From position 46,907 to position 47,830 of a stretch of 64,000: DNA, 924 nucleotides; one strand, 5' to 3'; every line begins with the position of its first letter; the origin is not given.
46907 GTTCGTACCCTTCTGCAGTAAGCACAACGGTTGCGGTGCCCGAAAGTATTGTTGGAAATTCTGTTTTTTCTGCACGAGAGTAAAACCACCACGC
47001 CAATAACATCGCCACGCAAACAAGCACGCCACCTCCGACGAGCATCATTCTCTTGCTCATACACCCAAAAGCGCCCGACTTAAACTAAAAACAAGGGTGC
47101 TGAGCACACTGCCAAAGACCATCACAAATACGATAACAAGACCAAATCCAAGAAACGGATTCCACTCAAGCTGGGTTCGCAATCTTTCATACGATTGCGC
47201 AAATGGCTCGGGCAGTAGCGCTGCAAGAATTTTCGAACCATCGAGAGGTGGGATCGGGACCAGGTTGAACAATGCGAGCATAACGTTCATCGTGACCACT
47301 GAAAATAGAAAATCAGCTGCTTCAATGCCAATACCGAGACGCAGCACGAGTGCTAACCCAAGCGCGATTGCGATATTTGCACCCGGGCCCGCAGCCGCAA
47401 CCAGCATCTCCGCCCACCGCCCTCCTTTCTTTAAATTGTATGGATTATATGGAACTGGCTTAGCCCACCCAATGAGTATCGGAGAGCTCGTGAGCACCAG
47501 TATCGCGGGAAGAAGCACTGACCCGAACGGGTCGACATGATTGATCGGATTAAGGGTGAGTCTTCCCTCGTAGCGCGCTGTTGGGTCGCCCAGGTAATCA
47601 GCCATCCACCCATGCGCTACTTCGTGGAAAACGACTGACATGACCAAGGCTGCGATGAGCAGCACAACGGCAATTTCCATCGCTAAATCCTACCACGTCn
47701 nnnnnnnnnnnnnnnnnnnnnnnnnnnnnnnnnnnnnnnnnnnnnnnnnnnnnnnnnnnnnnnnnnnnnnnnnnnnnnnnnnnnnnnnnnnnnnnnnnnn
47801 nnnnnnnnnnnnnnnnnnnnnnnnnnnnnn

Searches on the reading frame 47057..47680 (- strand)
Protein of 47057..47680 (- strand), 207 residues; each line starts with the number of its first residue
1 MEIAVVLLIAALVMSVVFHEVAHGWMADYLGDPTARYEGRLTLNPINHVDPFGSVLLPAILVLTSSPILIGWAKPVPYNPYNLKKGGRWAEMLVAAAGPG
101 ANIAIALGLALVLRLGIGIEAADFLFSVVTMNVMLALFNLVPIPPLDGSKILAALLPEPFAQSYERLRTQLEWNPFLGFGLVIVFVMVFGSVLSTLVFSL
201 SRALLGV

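Call 53: search_protein_families(library=pfam, proteins=[window:47057-47680:-], max_evalue=0.001)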
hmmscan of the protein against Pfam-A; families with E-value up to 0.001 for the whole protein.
window:47057-47680:- (207 aa): 1 family
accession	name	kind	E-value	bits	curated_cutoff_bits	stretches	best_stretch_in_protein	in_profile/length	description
PF02163.28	Peptidase_M50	-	5.8e-15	55.7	27.2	2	121-158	159-196/221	Peptidase family M50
